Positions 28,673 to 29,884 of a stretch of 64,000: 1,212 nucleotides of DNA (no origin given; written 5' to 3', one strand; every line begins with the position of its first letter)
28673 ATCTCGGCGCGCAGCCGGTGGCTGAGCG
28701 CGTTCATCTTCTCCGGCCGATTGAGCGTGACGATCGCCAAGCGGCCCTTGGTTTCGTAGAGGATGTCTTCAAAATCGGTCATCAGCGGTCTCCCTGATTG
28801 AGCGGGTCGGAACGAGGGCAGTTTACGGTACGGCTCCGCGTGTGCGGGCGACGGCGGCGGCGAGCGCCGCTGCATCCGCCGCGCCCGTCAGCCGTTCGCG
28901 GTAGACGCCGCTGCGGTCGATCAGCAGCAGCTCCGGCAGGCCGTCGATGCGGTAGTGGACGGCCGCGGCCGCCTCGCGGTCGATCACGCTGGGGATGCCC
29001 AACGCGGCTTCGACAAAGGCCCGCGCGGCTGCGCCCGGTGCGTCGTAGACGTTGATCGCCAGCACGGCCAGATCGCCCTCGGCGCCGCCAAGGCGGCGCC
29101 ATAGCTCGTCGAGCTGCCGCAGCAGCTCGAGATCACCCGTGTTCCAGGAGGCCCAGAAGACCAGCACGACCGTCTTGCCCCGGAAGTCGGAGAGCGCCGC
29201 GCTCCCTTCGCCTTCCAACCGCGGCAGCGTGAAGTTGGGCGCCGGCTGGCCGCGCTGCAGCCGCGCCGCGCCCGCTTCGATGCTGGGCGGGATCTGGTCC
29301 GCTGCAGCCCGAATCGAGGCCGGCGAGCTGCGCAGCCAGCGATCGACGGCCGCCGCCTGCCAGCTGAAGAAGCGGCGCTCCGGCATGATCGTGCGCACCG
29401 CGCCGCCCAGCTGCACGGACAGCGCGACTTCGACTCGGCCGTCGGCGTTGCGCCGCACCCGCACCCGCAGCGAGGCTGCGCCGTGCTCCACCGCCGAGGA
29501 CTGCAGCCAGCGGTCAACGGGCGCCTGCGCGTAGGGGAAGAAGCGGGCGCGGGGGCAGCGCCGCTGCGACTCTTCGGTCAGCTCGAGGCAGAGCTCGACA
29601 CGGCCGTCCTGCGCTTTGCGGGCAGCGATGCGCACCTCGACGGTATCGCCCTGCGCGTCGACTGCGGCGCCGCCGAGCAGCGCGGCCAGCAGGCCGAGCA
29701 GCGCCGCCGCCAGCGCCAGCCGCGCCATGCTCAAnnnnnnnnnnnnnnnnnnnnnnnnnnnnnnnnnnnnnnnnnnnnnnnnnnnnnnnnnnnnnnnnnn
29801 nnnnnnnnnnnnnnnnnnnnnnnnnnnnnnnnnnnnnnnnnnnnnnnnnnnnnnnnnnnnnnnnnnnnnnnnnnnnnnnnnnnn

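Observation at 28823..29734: Redox-inactive TlpA/ResA-like thioredoxin-fold domain (WNTGD replaces WCxxC) fused to two copies of the novel N-repeat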

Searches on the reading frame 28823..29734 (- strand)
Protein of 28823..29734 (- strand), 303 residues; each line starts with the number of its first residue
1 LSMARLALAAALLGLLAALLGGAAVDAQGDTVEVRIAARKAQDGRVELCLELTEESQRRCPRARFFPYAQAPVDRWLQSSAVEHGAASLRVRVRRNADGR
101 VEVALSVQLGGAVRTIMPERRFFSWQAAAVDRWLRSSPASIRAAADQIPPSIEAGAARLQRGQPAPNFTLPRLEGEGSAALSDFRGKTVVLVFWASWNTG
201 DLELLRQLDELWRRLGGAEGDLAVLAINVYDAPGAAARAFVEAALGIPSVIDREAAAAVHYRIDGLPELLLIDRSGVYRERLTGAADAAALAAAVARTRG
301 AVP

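Call 3: search_protein_families(library=pfam, proteins=[window:28823-29734:-], max_evalue=1)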
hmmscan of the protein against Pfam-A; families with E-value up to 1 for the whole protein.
window:28823-29734:- (303 aa): 6 families
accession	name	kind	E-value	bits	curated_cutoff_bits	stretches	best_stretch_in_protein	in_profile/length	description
PF00578.27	AhpC-TSA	-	3.1e-11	43.7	26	1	162-277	2-120/124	AhpC/TSA family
PF08534.16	Redoxin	-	1.2e-09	38.5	26.6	1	161-283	2-133/148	Redoxin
PF13905.12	Thioredoxin_8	-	0.00078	20.2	27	1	186-276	1-92/94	Thioredoxin-like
PF13098.12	Thioredoxin_2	-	0.0023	18.7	27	1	186-294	5-103/104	Thioredoxin-like domain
PF00085.26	Thioredoxin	-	0.01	16.3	23.5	1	252-296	59-102/103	Thioredoxin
PF13400.11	Tad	-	0.015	16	22.3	1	279-295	30-46/47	Putative Flp pilus-assembly TadE/G-like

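Call 4: search_protein_families(library=ncbifam, proteins=[window:28823-29734:-], max_evalue=1)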
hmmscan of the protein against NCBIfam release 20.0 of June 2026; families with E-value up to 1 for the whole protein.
window:28823-29734:- (303 aa): 12 families
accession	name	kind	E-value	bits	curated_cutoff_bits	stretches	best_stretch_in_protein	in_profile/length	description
NF002854.0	PRK03147.1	subfamily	1.4e-13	51.1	170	1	155-288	32-162/176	thiol-disulfide oxidoreductase ResA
NF041054.1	WAxxUGC_long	equivalog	2e-09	37.2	300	1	161-278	80-194/354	ResA-like WAxxUGC motif-containing protein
NF047696.1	ThlDiSintTplARhiz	equivalog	9.9e-08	32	230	1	142-288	51-203/219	thiol:disulfide interchange protein TlpA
TIGR00385.1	dsbE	subfamily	3.6e-06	26.7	123.15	1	162-290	37-162/173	DsbE family thiol:disulfide interchange protein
NF011941.0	PRK15412.1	equivalog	0.00035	20.1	359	1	161-288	41-165/185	thiol:disulfide interchange protein DsbE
NF041202.1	StoA_CxxC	exception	0.0013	18.7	210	1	166-284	34-150/163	endospore biogenesis thiol-disulfide oxidoreductase StoA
TIGR01068.1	thioredoxin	equivalog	0.0035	17.5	96.8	1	251-296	54-98/101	thioredoxin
NF006898.0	PRK09381.1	equivalog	0.015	15.7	138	0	189-241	24-73/109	thioredoxin TrxA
NF040737.1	peroxi_PrxU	equivalog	0.029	14.1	270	1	153-195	30-74/233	thioredoxin-dependent peroxiredoxin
NF006960.0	PRK09437.1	equivalog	0.073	13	140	1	158-195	3-39/156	thioredoxin-dependent thiol peroxidase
NF038285.1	deiodinase_rel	hypoth_equivalog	0.082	12.3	250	1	162-193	179-211/347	deiodinase family protein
NF011014.0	PRK14442.1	equivalog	0.13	12.7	98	0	3-59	1-57/91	acylphosphatase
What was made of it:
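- On TlpA/ResA/DsbE thiol:disulfide oxidoreductases: ResA 51.1 against 170; TlpA 32 against 230; DsbE 26.7 against 123; StoA 18.7 against 210 (call 4)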

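Call 8: find_homologous_proteins(query=window:28826-29734:-, max_evalue=0.001)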
Query window:28826-29734:- (303 aa): 27 proteins with E <= 0.001 among 8000 candidates.
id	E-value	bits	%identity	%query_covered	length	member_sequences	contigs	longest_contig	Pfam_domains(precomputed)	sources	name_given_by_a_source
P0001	1.9e-173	593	94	92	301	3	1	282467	PF08534.17,PF00578.28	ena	-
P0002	1.0e-99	352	60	97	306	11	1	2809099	PF08534.17,PF00578.28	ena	-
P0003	3.7e-99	350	62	88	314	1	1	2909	PF08534.17,PF13098.14,PF00578.28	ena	-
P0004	3.9e-99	350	62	88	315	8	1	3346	PF08534.17,PF00578.28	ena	-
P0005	1.2e-98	348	59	95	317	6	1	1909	PF08534.17,PF13905.13,PF13098.14,PF00578.28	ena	-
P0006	3.4e-96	340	58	94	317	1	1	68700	PF08534.17,PF13905.13,PF13098.14,PF00578.28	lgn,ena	-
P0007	1.7e-94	334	58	85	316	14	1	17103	PF08534.17,PF00578.28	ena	-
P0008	4.4e-94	333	56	93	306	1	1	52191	PF08534.17,PF13905.13,PF13098.14,PF00578.28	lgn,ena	-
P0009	1.9e-93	331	60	88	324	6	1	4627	PF08534.17,PF13098.14,PF00578.28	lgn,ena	-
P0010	7.5e-93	329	57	93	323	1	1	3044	PF08534.17,PF13098.14,PF00578.28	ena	-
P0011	4.8e-92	326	54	93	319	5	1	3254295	PF08534.17,PF13905.13,PF00578.28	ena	-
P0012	5.7e-92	326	57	85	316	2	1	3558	PF08534.17,PF00578.28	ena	-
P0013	6.4e-92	326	58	93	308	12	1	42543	PF08534.17,PF13905.13,PF13098.14,PF00578.28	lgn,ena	-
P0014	8.6e-92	326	57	87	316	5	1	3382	PF08534.17,PF00578.28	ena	-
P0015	4.1e-91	323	56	87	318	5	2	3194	PF08534.17,PF00578.28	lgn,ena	-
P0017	5.6e-87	310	55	87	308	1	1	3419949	PF08534.17,PF00578.28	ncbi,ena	-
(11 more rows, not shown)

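Call 11: find_encoding_contigs(protein=P0017, flank=8000, max_places=3)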
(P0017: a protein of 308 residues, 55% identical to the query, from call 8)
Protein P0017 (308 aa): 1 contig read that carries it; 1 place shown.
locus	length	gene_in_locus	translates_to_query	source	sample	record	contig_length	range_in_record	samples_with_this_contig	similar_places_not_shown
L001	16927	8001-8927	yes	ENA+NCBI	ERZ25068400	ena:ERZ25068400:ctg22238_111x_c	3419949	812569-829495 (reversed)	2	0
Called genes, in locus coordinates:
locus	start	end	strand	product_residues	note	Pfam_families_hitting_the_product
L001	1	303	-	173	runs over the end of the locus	PF00156:Pribosyltran (weak)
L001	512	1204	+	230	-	PF02597:ThiS, PF02391:MoaE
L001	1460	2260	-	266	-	PF08279:HTH_11 (weak), PF08281:Sigma70_r4_2 (faint), PF13384:HTH_23 (faint)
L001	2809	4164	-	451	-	PF00004:AAA (faint), PF07728:AAA_5 (faint), PF00308:Bac_DnaA, PF01695:IstB_IS21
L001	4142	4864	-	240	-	PF07261:DnaB_2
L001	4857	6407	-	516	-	PF00772:DnaB, PF03796:DnaB_C, PF13481:AAA_25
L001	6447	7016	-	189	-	PF01281:Ribosomal_L9_N, PF03948:Ribosomal_L9_C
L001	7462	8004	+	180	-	PF05425:CopD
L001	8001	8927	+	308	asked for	PF08534:Redoxin, PF00578:AhpC-TSA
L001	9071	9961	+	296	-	PF00378:ECH_1, PF16113:ECH_2, PF00378:ECH_1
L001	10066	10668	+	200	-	PF00034:Cytochrom_C (faint), PF13442:Cytochrome_CBB3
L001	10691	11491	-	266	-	PF00561:Abhydrolase_1, PF12146:Hydrolase_4, PF12697:Abhydrolase_6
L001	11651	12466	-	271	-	PF12686:DUF3800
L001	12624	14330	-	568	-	PF00083:Sugar_tr, PF06609:TRI12, PF07690:MFS_1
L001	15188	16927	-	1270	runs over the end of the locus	PF02369:Big_1 (weak)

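Call 12: find_related_loci(query=A1, collection=genome_contigs, flank=6000)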
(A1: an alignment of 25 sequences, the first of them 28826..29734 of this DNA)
Query A1 (303 aa) in genome_contigs; peptide patterns used: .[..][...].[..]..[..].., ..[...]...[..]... (x = any residue, [..] = any of these).
47 stretches matched a pattern; 26 encode a relative of the query (tblastn E <= 1e-3); 26 distinct loci.
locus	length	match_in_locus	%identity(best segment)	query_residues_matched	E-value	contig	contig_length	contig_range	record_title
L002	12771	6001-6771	61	28-284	7e-96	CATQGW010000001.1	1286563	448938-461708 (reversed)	MAG: uncultured Dehalococcoidia bacterium isolate 6a0e96f9-4ae1-4976-a57e-aaa65d381751 genome assembly, contig: contig_1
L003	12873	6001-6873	55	3-283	6e-94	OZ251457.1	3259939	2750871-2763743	MAG: Dehalococcoidia bacterium isolate 625aef2d-bb65-4528-802e-f9b0f5c04a3f genome assembly, chromosome: 1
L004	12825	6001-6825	52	27-301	2e-87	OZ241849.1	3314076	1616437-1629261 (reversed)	MAG: Dehalococcoidia bacterium isolate e0324ba9-04d6-4c46-83e9-6adffe65d82a genome assembly, chromosome: 1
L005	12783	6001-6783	55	23-287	6e-82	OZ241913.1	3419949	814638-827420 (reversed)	MAG: Dehalococcoidia bacterium isolate 665203e5-4de3-409e-b258-c822a43d9238 genome assembly, chromosome: 1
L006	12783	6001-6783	61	24-284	2e-86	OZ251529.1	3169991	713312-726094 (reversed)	MAG: Dehalococcoidia bacterium isolate 64543fda-5a3a-48f4-bbbd-4b73dd240877 genome assembly, chromosome: 1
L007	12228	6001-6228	47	140-216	6e-14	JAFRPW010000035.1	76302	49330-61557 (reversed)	MAG: Bacteroidales bacterium isolate RGIG2692 Goat_Omasum-3__c468660, whole genome shotgun sequence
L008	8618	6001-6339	41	162-276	2e-12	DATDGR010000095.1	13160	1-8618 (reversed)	MAG TPA_asm: Terriglobia bacterium isolate SMAG_U257 k141_324418, whole genome shotgun sequence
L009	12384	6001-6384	33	150-276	3e-12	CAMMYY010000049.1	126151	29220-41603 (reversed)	MAG: uncultured Bacteroidales bacterium isolate SRR873595_bin.33_metaWRAP_v1.3_MAG genome assembly, contig: ERZ1756110.3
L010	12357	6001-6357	37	162-279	3e-12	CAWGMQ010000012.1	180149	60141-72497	MAG: uncultured Planctomycetota bacterium isolate MFD09567.bin.1.13 genome assembly, contig: contig_50472, whole genome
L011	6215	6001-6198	48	150-216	5e-12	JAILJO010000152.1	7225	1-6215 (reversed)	MAG: Bacteroidales bacterium isolate RUI178 k141_8244469_flag=0_multi=67.0000_len=7225, whole genome shotgun sequence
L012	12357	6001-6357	33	159-276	7e-12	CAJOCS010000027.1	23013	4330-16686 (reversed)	uncultured Bacteroidales bacterium isolate Red_deer_1_mag_116 genome assembly, contig: scaffold_7417, whole genome shotg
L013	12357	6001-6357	35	159-276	4e-11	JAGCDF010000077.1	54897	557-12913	MAG: Bacteroidales bacterium isolate RGIG9685 Yak_Omasum-2__c924792, whole genome shotgun sequence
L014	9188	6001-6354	30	162-277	1e-10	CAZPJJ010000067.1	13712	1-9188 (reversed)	MAG TPA_asm: uncultured Acidobacteriota bacterium isolate SRP093185_co1_106 genome assembly, contig: NODE_3113_length_13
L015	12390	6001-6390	33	150-276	2e-10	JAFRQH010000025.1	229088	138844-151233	MAG: Bacteroidales bacterium isolate RGIG2703 Goat_Omasum-3__c1452, whole genome shotgun sequence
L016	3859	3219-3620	31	162-299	8e-10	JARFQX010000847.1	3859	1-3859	MAG: Rubripirellula sp. isolate MAG_Ve_Sed_35 k141_5624883, whole genome shotgun sequence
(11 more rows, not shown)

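Call 18: search_solved_structures(query=A1, max_evalue=0.001, show_alignments=3)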
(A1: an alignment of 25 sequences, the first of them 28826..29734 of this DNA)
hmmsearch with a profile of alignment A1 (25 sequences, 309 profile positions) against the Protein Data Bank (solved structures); distinct sequences matched with E-value up to 0.001: 30.
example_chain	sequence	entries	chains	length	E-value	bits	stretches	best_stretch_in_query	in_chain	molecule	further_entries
3hdc_A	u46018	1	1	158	4.1e-21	78.4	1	156-290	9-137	Thioredoxin family protein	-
3kcm_A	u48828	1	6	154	6.6e-17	64.6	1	165-290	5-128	Thioredoxin family protein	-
4nmu_A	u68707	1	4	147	8.5e-16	60.9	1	156-295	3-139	Thiol-disulfide oxidoreductase ResA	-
2h1g_A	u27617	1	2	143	1.5e-14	56.9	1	165-296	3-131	Thiol-disulfide oxidoreductase resA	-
2h19_A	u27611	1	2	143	2.9e-14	55.9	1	165-296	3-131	Thiol-disulfide oxidoreductase resA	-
2h1a_A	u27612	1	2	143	3.5e-14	55.6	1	165-296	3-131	Thiol-disulfide oxidoreductase resA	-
2h1b_A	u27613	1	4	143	4.8e-14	55.2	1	165-296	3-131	Thiol-disulfide oxidoreductase resA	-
1st9_A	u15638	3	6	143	7e-14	54.6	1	165-296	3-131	Thiol-disulfide oxidoreductase resA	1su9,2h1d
2f9s_A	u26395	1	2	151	8.2e-14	54.4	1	165-296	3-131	Thiol-disulfide oxidoreductase resA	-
3c71_A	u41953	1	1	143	8.3e-14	54.4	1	165-296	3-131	Thiol-disulfide oxidoreductase resA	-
3c73_A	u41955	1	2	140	1.9e-13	53.2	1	167-296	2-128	Thiol-disulfide oxidoreductase resA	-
3gl3_A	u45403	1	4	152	7.5e-13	51.3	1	162-301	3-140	Putative Thiol:disulfide interchange protein DsbE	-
2yp6_A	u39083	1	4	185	2.2e-12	49.7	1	157-298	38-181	THIOREDOXIN FAMILY PROTEIN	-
4hqz_A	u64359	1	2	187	2.3e-12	49.7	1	157-298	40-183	Thioredoxin family protein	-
2ls5_A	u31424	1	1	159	6e-08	35.2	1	164-280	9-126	Uncharacterized protein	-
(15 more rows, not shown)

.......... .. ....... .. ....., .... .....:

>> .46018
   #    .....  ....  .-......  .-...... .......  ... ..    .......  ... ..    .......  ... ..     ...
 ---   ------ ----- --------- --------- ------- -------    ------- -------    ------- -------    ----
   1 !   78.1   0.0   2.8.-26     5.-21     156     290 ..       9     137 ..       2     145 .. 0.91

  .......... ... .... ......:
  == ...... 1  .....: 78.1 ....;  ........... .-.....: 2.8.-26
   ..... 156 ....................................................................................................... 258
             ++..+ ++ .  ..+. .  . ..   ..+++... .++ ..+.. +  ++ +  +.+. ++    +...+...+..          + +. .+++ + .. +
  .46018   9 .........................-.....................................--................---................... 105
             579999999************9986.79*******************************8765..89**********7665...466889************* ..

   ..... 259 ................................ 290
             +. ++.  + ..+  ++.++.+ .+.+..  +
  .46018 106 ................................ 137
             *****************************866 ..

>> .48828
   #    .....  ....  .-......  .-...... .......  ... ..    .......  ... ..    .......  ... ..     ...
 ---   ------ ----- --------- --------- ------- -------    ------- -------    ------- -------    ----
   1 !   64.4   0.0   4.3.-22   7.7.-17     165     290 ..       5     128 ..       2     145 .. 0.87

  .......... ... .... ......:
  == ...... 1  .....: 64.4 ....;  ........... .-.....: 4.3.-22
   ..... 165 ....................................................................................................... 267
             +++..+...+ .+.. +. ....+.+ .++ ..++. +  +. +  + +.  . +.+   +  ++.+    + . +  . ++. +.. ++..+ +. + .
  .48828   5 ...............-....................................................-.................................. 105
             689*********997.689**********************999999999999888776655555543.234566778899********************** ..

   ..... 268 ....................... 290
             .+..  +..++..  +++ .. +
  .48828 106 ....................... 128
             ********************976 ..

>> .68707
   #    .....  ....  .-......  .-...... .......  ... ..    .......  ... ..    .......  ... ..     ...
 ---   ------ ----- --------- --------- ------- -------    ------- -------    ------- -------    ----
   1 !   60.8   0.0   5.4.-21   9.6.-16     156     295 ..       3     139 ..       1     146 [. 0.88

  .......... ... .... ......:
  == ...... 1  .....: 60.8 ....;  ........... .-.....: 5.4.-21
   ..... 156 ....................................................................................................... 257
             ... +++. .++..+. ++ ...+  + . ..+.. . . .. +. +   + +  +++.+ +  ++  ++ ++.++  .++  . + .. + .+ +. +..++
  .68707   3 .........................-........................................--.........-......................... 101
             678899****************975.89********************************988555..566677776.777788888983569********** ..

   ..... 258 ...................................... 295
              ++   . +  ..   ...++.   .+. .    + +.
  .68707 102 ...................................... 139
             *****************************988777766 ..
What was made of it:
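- Checked: The family's FWssWdaag aligns onto FWaSWCpyC (call 18).
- Most of these are generic TlpA-family positions (call 18).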

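Call 19: predict_structure(alignment_id=A1)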
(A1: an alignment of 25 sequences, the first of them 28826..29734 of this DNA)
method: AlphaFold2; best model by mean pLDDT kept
length: 303 residues; sequences in the alignment: 25
mean_pLDDT: 81.9   pTM: 0.55
mean pLDDT of the five models: 81.9, 81.6, 81.2, 78.0, 76.8
residues with pLDDT >= 90: 124; 70-90: 127; 50-70: 22; < 50: 30
segments of 3 or more residues with pLDDT < 50: 1-3, 7-29
pLDDT, mean of each block of 10 residues (from residue 1): 48 44 36 92 95 90 91 90 87 94 88 78 91 91 58 76 90 76 90 88 91 90 92 77 87 85 90 93 82 89 45
secondary structure, 60 per line:
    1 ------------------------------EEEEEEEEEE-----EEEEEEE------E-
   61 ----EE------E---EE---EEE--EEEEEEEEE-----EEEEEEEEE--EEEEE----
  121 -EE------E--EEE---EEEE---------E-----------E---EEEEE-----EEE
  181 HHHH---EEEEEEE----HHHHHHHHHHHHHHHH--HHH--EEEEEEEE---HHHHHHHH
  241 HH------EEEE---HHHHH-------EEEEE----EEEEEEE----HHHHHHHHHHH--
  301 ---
elements in order: E31-40 E46-52 E82-84 E87-95 E101-109 E112-116 E133-135 E139-142 E168-172 E178-180 H181-184 E188-194 H199-214 E222-229 H233-242 E249-252 H256-260 E268-272 E277-283 H288-298
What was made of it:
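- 29255..29311 (-): Linker between the repeat pair and the thioredoxin fold (aa 142-160); low model confidence. pLDDT 58-76 in this block (call 19)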

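Call 23: fold_search(model_id=the predicted structure, library=pdb)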
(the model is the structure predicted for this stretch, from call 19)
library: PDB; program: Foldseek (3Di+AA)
matches with E <= 10: 1555; with E <= 0.001: 575
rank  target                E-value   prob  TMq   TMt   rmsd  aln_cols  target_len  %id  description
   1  4nmu_A                1.3e-10  1.00  0.43  0.86   1.8       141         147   26  Crystal Structure of Thiol-disulfide Oxidoreductase from Bacillus str. 'Ames Ancestor' (released 2013-12-18)
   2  4nmu_D                1.7e-10  1.00  0.43  0.90   1.9       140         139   26  Crystal Structure of Thiol-disulfide Oxidoreductase from Bacillus str. 'Ames Ancestor' (released 2013-12-18)
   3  3hdc                  2.4e-10  1.00  0.41  0.79   5.9       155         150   28  The crystal structure of thioredoxin protein from Geobacter metallireducens (released 2009-05-26)
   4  2h19_A                3.6e-10  1.00  0.41  0.86   1.8       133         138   22  Crystal Structure of ResA Cys77Ala Variant (released 2006-09-19)
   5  1su9_B                4.0e-10  1.00  0.41  0.88   1.9       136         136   22  Reduced structure of the soluble domain of ResA (released 2004-05-11)
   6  2yp6_A                4.0e-10  1.00  0.41  0.83   2.3       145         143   29  Crystal structure of the pneumoccocal exposed lipoprotein thioredoxin sp_1000 (Etrx2) from Streptococcus pneumoniae st (released 2013-10-30)
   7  4nmu_B                4.2e-10  1.00  0.43  0.91   1.7       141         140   26  Crystal Structure of Thiol-disulfide Oxidoreductase from Bacillus str. 'Ames Ancestor' (released 2013-12-18)
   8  4hqz_B                9.3e-10  1.00  0.41  0.82   2.2       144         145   29  Crystal structure of the pneumoccocal exposed lipoprotein thioredoxin sp_1000 (Etrx2) from Streptococcus pneumoniae st (released 2013-12-25)
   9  1st9_B                1.2e-09  1.00  0.42  0.90   1.8       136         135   22  Crystal Structure of a Soluble Domain of ResA in the Oxidised Form (released 2004-05-11)
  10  2h1b_A                1.2e-09  1.00  0.42  0.89   1.9       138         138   22  ResA E80Q (released 2006-09-19)
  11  2h1a_A                1.3e-09  1.00  0.41  0.88   1.9       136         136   23  ResA C74A Variant (released 2006-09-19)
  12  2f9s_A                1.5e-09  1.00  0.42  0.89   1.9       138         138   22  2nd Crystal Structure Of A Soluble Domain Of ResA In The Oxidised Form (released 2006-04-18)
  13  3c73_B                1.6e-09  1.00  0.41  0.86   1.8       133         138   22  Structure of CEHC variant ResA (released 2008-08-12)
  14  2h1g_B                1.6e-09  1.00  0.41  0.86   1.9       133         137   23  ResA C74A/C77A (released 2006-09-19)
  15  3c73_A                1.8e-09  1.00  0.41  0.88   1.9       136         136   22  Structure of CEHC variant ResA (released 2008-08-12)
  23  3kcm_B                5.1e-09  1.00  0.38  0.79   1.9       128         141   27  The crystal structure of thioredoxin protein from Geobacter metallireducens (released 2009-11-10)
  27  3kcm_A                7.6e-09  1.00  0.38  0.80   1.9       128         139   27  The crystal structure of thioredoxin protein from Geobacter metallireducens (released 2009-11-10)
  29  3kcm_D                1.5e-08  1.00  0.36  0.72   2.3       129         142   27  The crystal structure of thioredoxin protein from Geobacter metallireducens (released 2009-11-10)
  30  3kcm_C                1.8e-08  1.00  0.37  0.76   2.1       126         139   30  The crystal structure of thioredoxin protein from Geobacter metallireducens (released 2009-11-10)
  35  3kcm_F                2.8e-08  1.00  0.39  0.79   2.9       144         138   24  The crystal structure of thioredoxin protein from Geobacter metallireducens (released 2009-11-10)
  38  3kcm_E                3.9e-08  1.00  0.37  0.77   1.9       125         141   28  The crystal structure of thioredoxin protein from Geobacter metallireducens (released 2009-11-10)
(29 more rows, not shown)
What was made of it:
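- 28847..29254 (-): TlpA/ResA-class thioredoxin-fold domain (aa 161-296). Pfam (call 3), PDB profile (call 18), Foldseek (call 23)
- On TlpA/ResA/DsbE thiol:disulfide oxidoreductases: AhpC-TSA 43.7 bits against a cutoff of 26, Redoxin 38.5 against 26.6 (call 3); 3hdc 4e-21 (call 18); TMt 0.86-0.91 on ResA (call 23)
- Closest known: TlpA / ResA / DsbE. Same: TMt 0.86-0.91 and 22-29% identity (calls 18, 23).
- Checked: The AF2 model (pLDDT 82) superposes on ResA with TMt 0.86-0.91 and rmsd about 1.9 A (calls 19, 23).
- Fold and class: calls 3, 18, 19, 23.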

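Call 65: find_encoding_contigs(protein=P0001, flank=10000, max_places=1)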
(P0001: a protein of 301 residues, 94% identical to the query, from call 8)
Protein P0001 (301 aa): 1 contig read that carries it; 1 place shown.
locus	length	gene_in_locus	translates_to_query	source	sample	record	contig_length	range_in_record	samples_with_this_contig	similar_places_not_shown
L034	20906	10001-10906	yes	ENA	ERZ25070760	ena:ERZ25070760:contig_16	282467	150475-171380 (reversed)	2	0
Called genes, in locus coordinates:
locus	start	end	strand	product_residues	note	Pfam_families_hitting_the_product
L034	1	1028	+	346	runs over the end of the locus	-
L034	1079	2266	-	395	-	PF00441:Acyl-CoA_dh_1 (weak), PF08028:Acyl-CoA_dh_2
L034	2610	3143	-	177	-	PF13274:SocA_Panacea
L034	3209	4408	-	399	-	PF00441:Acyl-CoA_dh_1, PF08028:Acyl-CoA_dh_2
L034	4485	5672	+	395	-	PF02771:Acyl-CoA_dh_N, PF02770:Acyl-CoA_dh_M, PF00441:Acyl-CoA_dh_1, PF08028:Acyl-CoA_dh_2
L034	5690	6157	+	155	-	PF19315:MC_hydratase, PF01575:MaoC_dehydratas, PF13452:FAS1_DH_region (weak)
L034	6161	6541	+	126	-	PF20472:PDDEXK_11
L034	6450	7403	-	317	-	PF02086:MethyltransfD12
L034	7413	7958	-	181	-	PF04167:DUF402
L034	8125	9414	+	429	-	PF00709:Adenylsucc_synt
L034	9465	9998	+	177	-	PF13664:DUF4149 (weak), PF05425:CopD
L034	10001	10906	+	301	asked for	PF00578:AhpC-TSA, PF08534:Redoxin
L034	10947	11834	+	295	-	PF00378:ECH_1, PF16113:ECH_2, PF00378:ECH_1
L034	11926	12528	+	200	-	PF00034:Cytochrom_C (faint), PF13442:Cytochrome_CBB3 (weak)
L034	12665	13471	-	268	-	PF00561:Abhydrolase_1, PF12146:Hydrolase_4, PF12697:Abhydrolase_6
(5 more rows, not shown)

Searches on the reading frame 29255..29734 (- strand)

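Call 10: search_protein_families(library=pfam, proteins=[window:29255-29734:-], max_evalue=10)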
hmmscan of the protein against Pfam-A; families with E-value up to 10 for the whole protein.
seq(160 aa): 1 family
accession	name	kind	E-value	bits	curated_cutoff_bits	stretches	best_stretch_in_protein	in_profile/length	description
PF14862.11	Defensin_big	-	0.19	12.3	25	1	9-60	4-42/55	Big defensin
